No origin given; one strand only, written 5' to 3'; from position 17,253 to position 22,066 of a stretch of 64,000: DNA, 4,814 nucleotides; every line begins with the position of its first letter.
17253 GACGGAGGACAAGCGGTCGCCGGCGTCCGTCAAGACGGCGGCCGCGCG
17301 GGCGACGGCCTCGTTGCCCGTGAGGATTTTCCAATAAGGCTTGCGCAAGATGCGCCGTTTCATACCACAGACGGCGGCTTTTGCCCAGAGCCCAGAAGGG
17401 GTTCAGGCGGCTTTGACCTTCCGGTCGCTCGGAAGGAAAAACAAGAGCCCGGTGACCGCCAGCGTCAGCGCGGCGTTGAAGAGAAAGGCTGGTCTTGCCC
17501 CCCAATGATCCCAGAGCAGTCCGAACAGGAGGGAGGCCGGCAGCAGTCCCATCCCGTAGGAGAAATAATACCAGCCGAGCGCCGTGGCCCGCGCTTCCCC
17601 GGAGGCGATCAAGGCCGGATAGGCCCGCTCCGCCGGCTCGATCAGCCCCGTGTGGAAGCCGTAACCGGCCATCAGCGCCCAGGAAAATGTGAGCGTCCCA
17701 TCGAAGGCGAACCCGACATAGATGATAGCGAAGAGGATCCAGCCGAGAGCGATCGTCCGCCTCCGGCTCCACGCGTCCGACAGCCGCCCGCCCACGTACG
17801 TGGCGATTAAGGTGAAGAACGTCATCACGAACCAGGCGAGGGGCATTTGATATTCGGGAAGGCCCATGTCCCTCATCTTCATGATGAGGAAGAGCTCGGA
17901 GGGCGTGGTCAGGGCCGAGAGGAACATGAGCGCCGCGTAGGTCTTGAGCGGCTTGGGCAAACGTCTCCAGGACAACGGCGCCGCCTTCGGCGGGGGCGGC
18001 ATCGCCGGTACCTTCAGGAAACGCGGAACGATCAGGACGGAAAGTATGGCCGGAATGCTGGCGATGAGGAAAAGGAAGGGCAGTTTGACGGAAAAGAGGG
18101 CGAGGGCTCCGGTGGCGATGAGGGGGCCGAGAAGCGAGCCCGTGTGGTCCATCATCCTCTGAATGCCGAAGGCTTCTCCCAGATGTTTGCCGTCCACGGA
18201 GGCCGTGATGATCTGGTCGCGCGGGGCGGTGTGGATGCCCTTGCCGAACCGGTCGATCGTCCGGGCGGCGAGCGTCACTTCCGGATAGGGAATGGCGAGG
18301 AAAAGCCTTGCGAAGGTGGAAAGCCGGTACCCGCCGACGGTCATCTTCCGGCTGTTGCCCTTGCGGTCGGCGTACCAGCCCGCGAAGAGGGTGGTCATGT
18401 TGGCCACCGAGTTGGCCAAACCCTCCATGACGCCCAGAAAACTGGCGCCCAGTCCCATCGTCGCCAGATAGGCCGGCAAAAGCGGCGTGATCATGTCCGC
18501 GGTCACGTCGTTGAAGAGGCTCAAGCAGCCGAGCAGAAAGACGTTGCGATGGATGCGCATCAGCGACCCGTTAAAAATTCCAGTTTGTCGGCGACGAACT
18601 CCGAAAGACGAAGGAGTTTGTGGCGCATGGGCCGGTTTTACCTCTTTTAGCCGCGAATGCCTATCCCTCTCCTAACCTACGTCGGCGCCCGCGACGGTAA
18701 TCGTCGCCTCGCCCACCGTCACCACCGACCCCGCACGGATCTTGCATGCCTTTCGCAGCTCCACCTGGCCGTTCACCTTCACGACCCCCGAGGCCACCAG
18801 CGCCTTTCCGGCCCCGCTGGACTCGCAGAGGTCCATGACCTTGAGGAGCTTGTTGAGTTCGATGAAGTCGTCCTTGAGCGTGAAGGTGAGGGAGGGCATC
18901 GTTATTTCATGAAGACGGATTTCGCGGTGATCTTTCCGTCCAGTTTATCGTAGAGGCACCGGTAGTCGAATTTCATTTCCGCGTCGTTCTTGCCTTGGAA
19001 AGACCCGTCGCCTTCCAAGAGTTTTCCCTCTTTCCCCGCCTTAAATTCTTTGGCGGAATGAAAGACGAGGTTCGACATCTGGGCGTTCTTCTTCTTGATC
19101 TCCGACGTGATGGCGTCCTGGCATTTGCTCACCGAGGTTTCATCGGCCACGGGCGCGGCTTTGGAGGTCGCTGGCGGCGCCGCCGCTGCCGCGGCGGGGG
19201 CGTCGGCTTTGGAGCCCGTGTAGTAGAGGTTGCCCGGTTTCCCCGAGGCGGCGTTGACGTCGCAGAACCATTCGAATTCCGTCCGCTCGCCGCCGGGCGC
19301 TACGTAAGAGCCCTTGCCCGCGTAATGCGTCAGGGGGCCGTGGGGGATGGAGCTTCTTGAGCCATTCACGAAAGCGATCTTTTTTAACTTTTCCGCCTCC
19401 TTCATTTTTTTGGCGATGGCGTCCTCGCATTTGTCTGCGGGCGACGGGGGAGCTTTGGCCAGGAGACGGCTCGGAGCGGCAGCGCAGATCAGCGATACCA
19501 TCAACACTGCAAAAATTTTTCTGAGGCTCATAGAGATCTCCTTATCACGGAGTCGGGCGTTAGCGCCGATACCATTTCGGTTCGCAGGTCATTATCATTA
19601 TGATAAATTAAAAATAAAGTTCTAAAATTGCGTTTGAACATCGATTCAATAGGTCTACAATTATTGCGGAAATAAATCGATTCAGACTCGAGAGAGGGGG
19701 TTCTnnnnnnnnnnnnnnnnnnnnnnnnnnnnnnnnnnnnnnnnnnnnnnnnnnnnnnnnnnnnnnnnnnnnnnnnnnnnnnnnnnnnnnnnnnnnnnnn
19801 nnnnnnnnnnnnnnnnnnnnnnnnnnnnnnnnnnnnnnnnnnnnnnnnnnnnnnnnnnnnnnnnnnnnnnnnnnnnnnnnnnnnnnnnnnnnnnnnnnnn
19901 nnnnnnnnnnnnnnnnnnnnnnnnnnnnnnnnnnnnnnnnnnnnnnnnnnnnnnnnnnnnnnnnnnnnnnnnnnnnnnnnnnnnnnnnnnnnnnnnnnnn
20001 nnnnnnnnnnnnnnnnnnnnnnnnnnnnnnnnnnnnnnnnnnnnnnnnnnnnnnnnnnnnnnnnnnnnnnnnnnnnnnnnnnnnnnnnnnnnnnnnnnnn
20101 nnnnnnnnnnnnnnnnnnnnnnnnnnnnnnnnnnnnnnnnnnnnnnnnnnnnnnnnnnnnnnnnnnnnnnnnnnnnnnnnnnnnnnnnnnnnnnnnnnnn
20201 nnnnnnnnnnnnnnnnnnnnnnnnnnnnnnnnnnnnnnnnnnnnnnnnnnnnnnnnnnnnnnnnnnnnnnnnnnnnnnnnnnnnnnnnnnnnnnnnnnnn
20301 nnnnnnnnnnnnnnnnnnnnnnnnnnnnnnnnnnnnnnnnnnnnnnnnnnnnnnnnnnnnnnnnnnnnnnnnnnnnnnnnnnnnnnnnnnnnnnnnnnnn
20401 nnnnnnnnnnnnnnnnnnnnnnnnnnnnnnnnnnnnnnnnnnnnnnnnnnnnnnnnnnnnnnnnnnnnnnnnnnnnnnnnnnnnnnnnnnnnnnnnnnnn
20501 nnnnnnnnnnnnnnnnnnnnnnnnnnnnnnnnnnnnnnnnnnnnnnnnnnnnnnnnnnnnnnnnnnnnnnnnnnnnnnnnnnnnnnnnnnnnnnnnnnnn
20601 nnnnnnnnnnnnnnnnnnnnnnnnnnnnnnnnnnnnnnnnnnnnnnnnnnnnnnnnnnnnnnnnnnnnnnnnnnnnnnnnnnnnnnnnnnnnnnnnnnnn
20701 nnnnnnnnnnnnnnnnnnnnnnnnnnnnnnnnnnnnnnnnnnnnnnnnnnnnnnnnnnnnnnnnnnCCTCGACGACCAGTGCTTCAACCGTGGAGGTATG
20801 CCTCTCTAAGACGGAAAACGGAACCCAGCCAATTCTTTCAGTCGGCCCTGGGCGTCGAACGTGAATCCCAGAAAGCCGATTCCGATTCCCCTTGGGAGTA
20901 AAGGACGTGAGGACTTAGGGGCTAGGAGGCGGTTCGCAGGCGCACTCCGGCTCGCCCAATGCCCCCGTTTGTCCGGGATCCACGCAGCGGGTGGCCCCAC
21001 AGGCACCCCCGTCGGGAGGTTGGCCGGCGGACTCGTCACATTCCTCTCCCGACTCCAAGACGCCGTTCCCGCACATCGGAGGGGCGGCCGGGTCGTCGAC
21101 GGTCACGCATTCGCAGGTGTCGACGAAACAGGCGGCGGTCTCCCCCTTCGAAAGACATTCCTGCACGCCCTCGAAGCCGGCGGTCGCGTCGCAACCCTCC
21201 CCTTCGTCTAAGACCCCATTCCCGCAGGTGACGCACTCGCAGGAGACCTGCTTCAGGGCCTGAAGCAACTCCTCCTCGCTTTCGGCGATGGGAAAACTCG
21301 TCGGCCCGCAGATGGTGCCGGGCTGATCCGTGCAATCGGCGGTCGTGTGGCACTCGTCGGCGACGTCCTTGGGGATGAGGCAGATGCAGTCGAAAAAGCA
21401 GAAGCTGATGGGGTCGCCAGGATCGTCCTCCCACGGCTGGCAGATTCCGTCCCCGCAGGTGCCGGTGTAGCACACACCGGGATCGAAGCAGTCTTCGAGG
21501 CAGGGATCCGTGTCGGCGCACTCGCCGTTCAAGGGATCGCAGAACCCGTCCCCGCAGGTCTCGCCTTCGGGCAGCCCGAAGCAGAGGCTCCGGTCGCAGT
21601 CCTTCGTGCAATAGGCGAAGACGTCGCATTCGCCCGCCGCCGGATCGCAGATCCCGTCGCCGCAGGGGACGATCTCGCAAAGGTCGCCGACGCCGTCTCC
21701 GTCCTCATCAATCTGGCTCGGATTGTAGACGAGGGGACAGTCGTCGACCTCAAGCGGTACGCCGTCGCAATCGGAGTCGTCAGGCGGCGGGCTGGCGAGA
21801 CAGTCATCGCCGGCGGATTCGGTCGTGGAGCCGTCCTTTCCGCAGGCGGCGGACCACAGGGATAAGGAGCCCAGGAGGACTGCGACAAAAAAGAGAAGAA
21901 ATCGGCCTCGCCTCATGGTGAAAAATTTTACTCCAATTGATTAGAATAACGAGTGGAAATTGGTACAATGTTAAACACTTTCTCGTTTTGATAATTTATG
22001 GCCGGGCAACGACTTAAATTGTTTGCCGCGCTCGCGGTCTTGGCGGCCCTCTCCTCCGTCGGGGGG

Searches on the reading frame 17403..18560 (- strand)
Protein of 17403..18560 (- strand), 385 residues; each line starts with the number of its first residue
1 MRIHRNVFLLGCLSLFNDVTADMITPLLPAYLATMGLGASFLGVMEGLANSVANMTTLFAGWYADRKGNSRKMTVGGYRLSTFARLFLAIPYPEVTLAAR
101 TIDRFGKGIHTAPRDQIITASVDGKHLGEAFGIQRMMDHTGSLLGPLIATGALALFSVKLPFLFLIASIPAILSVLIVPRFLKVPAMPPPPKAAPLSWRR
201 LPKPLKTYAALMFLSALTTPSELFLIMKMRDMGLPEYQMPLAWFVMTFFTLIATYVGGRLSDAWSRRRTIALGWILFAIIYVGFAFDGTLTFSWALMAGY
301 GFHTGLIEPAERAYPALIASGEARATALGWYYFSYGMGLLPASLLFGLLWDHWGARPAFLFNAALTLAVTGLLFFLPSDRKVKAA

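Call 64: search_protein_families(library=pfam, proteins=[window:17403-18560:-], max_evalue=5)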
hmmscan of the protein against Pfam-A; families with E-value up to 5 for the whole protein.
window:17403-18560:- (385 aa): 4 families
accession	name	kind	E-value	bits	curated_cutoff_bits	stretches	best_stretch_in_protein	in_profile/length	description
PF07690.21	MFS_1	-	5.7e-34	118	33.4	2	12-235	3-235/347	Major Facilitator Superfamily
PF12832.13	MFS_1_like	-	0.00037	20.1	25.2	2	209-361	219-373/373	MFS_1 like family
PF01545.26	Cation_efflux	-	0.0078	16.4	26.6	1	44-90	31-76/198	Cation efflux family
PF00083.30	Sugar_tr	-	1.1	8.6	22.3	1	245-377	54-192/452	Sugar (and other) transporter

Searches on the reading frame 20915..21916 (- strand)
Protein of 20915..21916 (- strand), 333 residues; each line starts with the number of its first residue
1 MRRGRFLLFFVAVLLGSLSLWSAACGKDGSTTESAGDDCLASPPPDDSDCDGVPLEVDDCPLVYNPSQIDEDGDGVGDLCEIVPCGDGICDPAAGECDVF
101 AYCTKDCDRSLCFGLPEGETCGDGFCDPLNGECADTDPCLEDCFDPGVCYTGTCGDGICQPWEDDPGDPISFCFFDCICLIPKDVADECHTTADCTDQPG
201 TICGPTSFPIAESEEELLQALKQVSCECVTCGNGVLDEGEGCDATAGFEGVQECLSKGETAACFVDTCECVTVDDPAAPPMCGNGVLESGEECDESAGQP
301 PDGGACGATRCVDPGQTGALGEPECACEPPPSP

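Call 7: search_protein_families(library=pfam, proteins=[window:20915-21916:-], max_evalue=0.01)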
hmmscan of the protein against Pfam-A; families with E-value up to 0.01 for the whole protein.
window:20915-21916:- (333 aa): 0 families

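Call 8: search_protein_families(library=ncbifam, proteins=[window:20915-21916:-], max_evalue=0.01)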
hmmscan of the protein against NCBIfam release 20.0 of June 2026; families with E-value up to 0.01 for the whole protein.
window:20915-21916:- (333 aa): 1 family
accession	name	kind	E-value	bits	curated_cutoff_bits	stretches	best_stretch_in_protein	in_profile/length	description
NF045500.1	Omp28_seleno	equivalog_domain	4.8e-06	26.2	200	1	46-85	273-310/377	Omp28-related selenoprotein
